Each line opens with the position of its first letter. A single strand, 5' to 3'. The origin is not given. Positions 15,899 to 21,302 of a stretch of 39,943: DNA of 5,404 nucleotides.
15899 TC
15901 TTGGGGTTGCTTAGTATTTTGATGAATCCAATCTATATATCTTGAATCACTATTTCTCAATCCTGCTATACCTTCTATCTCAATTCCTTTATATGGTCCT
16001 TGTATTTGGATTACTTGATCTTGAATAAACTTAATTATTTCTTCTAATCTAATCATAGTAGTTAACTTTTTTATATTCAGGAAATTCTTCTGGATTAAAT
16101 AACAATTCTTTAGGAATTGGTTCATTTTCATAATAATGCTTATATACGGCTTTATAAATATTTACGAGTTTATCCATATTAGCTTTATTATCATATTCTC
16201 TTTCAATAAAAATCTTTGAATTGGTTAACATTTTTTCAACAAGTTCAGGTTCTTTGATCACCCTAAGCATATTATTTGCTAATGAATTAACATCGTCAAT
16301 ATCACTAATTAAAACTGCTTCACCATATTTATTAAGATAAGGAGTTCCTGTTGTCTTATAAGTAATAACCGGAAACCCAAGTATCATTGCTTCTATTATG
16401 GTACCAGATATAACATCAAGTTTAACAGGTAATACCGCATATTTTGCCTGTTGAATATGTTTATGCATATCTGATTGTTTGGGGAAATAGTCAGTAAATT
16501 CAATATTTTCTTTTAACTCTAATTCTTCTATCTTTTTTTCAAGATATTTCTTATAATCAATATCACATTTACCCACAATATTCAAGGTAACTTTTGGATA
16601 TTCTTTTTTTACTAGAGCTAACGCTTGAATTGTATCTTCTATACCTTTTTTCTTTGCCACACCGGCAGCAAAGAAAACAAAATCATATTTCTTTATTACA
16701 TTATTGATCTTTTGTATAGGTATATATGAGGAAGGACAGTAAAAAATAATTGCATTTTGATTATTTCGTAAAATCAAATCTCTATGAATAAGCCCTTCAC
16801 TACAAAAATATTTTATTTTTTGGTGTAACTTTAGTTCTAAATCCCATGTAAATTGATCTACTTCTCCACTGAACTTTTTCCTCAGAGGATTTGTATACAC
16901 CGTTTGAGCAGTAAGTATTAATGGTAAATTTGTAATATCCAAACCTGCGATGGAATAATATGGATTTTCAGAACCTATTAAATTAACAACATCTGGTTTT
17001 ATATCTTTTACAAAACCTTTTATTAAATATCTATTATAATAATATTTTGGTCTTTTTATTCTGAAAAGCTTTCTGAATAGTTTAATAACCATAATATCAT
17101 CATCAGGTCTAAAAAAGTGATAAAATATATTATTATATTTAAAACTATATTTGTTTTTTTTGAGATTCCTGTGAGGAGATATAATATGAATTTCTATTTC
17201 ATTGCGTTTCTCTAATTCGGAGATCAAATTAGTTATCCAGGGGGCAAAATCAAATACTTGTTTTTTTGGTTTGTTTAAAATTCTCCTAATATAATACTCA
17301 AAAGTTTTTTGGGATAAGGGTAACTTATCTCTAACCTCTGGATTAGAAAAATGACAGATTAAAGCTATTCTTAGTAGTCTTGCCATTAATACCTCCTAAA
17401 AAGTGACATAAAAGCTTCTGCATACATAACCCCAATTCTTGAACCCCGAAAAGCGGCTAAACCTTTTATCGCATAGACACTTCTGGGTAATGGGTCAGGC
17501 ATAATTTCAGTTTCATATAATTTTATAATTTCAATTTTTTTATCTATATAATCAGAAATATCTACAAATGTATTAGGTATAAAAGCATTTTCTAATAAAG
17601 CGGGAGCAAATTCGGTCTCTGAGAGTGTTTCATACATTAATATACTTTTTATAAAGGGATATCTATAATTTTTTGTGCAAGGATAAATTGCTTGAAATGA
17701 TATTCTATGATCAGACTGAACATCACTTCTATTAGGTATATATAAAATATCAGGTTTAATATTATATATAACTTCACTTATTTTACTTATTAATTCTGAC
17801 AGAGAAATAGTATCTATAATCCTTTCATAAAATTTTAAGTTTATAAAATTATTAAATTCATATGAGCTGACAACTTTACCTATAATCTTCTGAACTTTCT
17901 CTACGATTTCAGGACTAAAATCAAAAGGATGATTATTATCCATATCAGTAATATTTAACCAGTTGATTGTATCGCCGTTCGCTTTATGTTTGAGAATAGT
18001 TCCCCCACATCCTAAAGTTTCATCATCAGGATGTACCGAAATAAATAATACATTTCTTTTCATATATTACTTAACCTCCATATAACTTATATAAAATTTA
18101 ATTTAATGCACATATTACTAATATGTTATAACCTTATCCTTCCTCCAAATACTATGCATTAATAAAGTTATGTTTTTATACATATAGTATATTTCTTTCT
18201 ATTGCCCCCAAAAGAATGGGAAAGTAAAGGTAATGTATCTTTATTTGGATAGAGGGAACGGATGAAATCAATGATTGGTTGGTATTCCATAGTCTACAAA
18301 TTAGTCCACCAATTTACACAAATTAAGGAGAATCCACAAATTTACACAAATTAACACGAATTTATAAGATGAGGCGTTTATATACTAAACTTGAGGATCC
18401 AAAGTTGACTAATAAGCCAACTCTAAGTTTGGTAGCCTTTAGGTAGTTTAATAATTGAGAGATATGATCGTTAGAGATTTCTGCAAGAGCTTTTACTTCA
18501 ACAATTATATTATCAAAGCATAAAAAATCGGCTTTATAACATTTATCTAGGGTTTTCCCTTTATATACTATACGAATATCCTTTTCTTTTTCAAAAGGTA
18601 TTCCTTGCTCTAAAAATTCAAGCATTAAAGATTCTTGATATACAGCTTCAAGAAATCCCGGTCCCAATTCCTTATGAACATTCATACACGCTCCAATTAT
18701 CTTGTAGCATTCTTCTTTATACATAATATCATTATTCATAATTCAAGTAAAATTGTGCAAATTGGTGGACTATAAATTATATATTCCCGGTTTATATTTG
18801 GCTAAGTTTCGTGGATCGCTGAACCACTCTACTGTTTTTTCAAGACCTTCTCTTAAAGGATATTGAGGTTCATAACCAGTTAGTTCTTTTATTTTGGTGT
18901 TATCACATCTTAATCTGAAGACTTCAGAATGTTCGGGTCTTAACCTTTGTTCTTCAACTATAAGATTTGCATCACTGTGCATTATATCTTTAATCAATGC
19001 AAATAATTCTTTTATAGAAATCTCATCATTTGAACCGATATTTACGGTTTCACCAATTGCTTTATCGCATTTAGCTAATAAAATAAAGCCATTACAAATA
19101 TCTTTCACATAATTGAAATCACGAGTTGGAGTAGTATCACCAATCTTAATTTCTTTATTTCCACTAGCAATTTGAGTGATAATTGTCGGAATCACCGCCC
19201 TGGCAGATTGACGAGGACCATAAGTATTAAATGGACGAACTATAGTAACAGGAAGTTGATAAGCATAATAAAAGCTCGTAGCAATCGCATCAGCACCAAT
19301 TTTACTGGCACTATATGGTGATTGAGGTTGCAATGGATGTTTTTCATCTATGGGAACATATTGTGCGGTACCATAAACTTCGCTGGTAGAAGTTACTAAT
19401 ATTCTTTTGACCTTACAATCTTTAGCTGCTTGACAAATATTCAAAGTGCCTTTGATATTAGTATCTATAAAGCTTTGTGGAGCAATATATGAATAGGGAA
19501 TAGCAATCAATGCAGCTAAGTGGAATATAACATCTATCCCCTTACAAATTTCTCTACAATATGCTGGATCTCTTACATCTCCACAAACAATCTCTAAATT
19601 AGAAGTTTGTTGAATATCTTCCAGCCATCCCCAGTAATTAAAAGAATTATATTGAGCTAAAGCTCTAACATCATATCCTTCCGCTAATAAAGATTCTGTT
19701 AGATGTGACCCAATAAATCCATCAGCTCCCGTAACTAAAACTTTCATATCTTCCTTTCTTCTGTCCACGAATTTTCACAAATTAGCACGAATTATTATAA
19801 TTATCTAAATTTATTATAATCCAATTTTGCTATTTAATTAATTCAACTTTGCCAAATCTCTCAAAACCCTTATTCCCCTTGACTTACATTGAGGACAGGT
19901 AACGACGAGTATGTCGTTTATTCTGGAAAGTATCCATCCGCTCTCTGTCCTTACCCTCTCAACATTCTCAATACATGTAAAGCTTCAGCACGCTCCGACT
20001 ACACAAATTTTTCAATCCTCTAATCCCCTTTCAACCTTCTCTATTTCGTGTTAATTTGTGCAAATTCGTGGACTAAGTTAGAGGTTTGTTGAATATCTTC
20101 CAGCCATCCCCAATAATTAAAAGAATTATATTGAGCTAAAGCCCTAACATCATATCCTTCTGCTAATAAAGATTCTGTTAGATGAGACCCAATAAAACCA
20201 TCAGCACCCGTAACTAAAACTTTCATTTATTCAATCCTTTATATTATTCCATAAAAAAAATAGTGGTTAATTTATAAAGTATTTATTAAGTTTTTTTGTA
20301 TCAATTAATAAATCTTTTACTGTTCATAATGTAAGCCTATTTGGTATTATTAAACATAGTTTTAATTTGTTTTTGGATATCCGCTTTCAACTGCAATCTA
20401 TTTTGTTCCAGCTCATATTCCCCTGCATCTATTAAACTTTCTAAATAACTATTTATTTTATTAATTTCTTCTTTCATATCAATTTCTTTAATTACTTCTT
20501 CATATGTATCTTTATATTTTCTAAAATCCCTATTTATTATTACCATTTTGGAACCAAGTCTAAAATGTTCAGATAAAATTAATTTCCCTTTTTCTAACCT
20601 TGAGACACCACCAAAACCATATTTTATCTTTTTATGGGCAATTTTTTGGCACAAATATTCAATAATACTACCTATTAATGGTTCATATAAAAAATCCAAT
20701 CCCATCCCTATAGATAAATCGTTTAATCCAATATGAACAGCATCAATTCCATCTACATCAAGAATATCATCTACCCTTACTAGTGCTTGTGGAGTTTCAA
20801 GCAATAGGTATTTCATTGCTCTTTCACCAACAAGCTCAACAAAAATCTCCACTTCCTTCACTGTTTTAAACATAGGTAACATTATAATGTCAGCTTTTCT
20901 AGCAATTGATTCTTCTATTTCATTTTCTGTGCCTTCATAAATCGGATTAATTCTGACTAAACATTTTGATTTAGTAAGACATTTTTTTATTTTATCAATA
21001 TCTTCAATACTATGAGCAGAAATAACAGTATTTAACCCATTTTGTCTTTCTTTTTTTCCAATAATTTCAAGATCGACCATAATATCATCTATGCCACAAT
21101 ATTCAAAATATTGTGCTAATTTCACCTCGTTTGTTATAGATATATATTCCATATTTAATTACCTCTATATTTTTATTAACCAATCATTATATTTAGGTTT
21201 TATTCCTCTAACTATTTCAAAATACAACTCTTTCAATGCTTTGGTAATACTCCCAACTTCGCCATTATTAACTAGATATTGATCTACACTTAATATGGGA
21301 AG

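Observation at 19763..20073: Non-coding 311-bp element with 31-bp TIRs of the same dialect, sitting exactly on a gene-fragment breakpoint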

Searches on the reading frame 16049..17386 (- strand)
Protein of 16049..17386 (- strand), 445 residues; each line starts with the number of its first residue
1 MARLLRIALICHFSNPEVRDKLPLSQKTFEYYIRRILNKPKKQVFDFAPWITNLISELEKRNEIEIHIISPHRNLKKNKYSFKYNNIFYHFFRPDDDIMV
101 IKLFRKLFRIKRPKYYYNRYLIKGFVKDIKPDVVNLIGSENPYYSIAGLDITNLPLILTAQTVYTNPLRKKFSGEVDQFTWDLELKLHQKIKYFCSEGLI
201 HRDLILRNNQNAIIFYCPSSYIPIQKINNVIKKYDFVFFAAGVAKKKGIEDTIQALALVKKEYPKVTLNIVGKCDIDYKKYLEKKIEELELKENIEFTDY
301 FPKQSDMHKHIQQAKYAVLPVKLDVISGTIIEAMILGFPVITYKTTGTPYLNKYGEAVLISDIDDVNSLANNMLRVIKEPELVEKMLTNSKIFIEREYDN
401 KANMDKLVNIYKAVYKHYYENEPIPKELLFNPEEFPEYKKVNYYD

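Call 11: search_protein_families(library=ncbifam, proteins=[window:16049-17386:-])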
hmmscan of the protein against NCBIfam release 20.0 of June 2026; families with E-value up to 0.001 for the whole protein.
window:16049-17386:- (445 aa): 17 families
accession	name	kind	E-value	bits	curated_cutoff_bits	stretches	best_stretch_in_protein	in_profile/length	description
NF041876.1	EPS_EpsE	equivalog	1e-17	64.5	400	1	241-405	221-387/389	exopolysaccharide biosynthesis GT4 family glycosyltransferase EpsE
TIGR03999.1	thiol_BshA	equivalog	1.4e-13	50.6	273.7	1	243-414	208-373/375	N-acetyl-alpha-D-glucosaminyl L-malate synthase BshA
NF046085.1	XrtY_assoc_Gly1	equivalog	6.5e-13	48.3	400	1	228-416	204-386/387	XrtY-associated glycosyltransferase XYAG1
TIGR03088.1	stp2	hypoth_equivalog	3.1e-12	46.2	409.05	1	253-416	213-371/374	TIGR03088 family PEP-CTERM/XrtA system glycosyltransferase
NF038295.1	EPS_HpsP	equivalog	2.9e-10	39.7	550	1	225-414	198-387/388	hormogonium polysaccharide biosynthesis glycosyltransferase HpsP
TIGR04157.1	glyco_rSAM_CFB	subfamily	8.6e-10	38.2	400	1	236-410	229-405/406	TIGR04157 family glycosyltransferase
TIGR04063.1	stp3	hypoth_equivalog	9.1e-10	38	442.05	1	236-414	215-395/397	TIGR04063 family PEP-CTERM/XrtA system glycosyltransferase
NF038229.1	Glyco4_Geo_Pelo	equivalog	3.9e-08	32.7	400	1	224-415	151-337/338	GPMC system family 4 glycosyltransferase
NF047684.1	TeichurnBiosyTuaC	equivalog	4.1e-08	32.5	550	1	233-415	218-390/391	teichuronic acid biosynthesis protein TuaC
NF038255.1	exopoly_VpsD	equivalog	4.7e-08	32.3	300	1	195-345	162-314/381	VpsD family glycosyltransferase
NF038298.1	EPS_HpsO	equivalog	1.9e-07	30.2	575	1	230-414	196-387/388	hormogonium polysaccharide biosynthesis glycosyltransferase HpsO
TIGR02149.1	glgA_Coryne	subfamily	3.4e-07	29.7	302.4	1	232-414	202-390/391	glycogen synthase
TIGR04047.1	MSMEG_0565_glyc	hypoth_equivalog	4.7e-07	29.2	259.85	1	240-411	199-371/373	MSMEG_0565 family glycosyltransferase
TIGR04005.1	wcaL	equivalog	1.6e-06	27.2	537.6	1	241-412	229-404/406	colanic acid biosynthesis glycosyltransferase WcaL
TIGR03449.1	mycothiol_MshA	equivalog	3e-05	23.1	462.5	1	234-414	220-403/406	D-inositol-3-phosphate glycosyltransferase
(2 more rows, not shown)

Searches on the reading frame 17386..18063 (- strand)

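Call 11: search_protein_families(library=ncbifam, proteins=[window:17386-18063:-])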
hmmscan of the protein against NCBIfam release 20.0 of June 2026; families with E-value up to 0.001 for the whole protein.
window:17386-18063:- (225 aa): 3 families
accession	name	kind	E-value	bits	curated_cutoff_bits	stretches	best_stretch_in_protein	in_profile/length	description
TIGR04001.1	thiol_BshB1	equivalog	5.9e-14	52.3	182.5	1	4-220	3-220/226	bacillithiol biosynthesis deacetylase BshB1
TIGR04000.1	thiol_BshB2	equivalog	6.5e-06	26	195.25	1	4-185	2-183/217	bacillithiol biosynthesis deacetylase BshB2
TIGR03445.1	mycothiol_MshB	equivalog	0.00071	19.5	224.35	0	6-36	1-31/284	N-acetyl-1-D-myo-inositol-2-amino-2-deoxy-alpha-D-glucopyranoside deacetylase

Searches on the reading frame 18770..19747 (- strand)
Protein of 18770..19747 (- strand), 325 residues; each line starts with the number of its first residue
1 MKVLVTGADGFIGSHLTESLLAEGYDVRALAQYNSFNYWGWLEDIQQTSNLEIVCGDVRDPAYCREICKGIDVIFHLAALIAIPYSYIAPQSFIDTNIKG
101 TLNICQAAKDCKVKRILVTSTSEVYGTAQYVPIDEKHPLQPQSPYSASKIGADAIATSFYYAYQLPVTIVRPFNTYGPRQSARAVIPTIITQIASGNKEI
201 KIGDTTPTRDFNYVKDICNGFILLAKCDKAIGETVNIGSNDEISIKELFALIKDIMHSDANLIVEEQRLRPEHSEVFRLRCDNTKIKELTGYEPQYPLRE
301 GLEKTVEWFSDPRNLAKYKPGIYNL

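Call 11: search_protein_families(library=ncbifam, proteins=[window:18770-19747:-])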
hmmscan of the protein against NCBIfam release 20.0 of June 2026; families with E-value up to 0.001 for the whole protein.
window:18770-19747:- (325 aa): 35 families (the best 25 are shown)
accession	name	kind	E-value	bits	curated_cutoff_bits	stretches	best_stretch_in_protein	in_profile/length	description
TIGR04180.1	EDH_00030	hypoth_equivalog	2.4e-151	502.9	475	1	3-296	1-296/297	NAD-dependent 4,6-dehydratase LegB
TIGR01181.1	dTDP_gluc_dehyt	equivalog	1.8e-56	191.6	365.1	1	2-314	1-316/321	dTDP-glucose 4,6-dehydratase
TIGR01179.1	galE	equivalog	2.4e-42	144.9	262.3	1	2-311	1-327/332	UDP-glucose 4-epimerase GalE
NF011728.1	PRK15181.1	equivalog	7.8e-38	130.4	760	1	3-312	18-340/348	Vi polysaccharide biosynthesis UDP-N-acetylglucosaminuronic acid C-4 epimerase TviC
TIGR03466.1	HpnA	hypoth_equivalog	2.2e-32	112.3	367.65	1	1-260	1-250/327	hopanoid-associated sugar epimerase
TIGR02622.1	CDP_4_6_dhtase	equivalog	3.8e-31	108.5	278.45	1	2-310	6-331/352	CDP-glucose 4,6-dehydratase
NF007490.0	PRK10084.1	subfamily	2.6e-28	99.1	649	1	1-314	1-339/361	dTDP-glucose 4,6-dehydratase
NF007582.0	PRK10217.1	equivalog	4.6e-28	98.3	698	1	2-310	3-332/355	dTDP-glucose 4,6-dehydratase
NF007956.0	PRK10675.1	subfamily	1.4e-25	90.1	394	1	1-211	1-227/338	UDP-glucose 4-epimerase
TIGR01472.1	gmd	equivalog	4.9e-25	88.4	415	1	3-250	3-262/342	GDP-mannose 4,6-dehydratase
NF047922.1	GDPFucSynFcl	equivalog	2.4e-21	76.5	500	1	84-312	68-304/308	GDP-L-fucose synthase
TIGR02197.1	heptose_epim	equivalog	4.9e-21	75.2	274.6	1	3-309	1-313/316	ADP-glyceromanno-heptose 6-epimerase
TIGR03589.1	PseB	equivalog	2.5e-20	72.7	407.75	1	2-213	6-202/324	UDP-N-acetylglucosamine 4,6-dehydratase (inverting)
NF052578.1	StrlDmthSdmBMthl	equivalog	1.1e-19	71.4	600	1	1-256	1-245/328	sterol demethylase protein SdmB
NF042423.1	oxyalk_red_Shew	equivalog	1.6e-19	70.1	580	1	2-226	10-222/331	2-alkyl-3-oxoalkanoate reductase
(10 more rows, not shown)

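Call 13: find_encoding_contigs(protein=window:18770-19747:-, flank=10000, max_places=10)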
Protein window:18770-19747:- (325 aa): no gene with exactly this product is on record in the collection.

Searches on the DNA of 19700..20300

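Call 10: search_rna_families(source=window, start=19700, end=20300, threshold=evalue, max_evalue=10)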
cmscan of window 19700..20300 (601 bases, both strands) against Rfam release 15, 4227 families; matches with E-value up to 10: 3.
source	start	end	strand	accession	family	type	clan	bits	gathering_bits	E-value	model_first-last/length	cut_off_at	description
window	19820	19918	-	RF03095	RAGATH-17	Gene; sRNA;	-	23.2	102.3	1.5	1-96/96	no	RAGATH-17 RNA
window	20079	20202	-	RF03692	MIR827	Gene; miRNA;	CL00143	16.1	65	4.9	1-125/125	no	MIR827 microRNA precursor family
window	19910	20029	-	RF02191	TCL6_1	Gene; lncRNA;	-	14.1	60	1.6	1-113/113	no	T-cell leukemia/lymphoma 6 conserved region 1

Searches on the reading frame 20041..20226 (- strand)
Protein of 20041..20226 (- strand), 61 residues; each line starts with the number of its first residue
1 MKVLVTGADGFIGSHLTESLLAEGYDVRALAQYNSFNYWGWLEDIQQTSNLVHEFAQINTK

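Call 74: find_encoding_contigs(protein=window:20041-20226:-, flank=6000, max_places=10)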
Protein window:20041-20226:- (61 aa): 2 contigs read that carry it; 2 places shown.
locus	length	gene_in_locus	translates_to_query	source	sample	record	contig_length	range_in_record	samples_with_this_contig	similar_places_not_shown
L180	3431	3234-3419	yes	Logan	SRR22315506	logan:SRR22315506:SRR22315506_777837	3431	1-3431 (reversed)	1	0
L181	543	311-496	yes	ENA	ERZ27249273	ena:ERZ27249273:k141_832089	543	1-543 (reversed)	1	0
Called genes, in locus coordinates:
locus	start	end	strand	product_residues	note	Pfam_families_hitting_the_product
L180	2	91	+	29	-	?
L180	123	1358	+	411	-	PF00278:Orn_DAP_Arg_deC (weak), PF02784:Orn_Arg_deC_N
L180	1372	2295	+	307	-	PF01063:Aminotran_4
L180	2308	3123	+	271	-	PF03328:HpcH_HpaI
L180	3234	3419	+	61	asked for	PF01370:Epimerase, PF16363:GDP_Man_Dehyd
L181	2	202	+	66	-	?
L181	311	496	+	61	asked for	PF01370:Epimerase, PF16363:GDP_Man_Dehyd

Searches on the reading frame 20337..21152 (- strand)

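Call 11: search_protein_families(library=ncbifam, proteins=[window:20337-21152:-])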
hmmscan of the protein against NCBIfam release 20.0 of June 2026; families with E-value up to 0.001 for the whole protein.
window:20337-21152:- (271 aa): 3 families
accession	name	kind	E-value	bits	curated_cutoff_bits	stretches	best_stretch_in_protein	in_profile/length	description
NF007521.0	PRK10128.1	equivalog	8.4e-06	25.5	441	1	115-184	149-219/267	2-keto-3-deoxy-L-rhamnonate aldolase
TIGR02311.1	HpaI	equivalog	6.3e-05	22.5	368.8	1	115-165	143-191/249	4-hydroxy-2-oxoheptanedioate aldolase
NF004886.0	PRK06247.1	subfamily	0.00072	18.4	623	1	21-153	126-251/476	pyruvate kinase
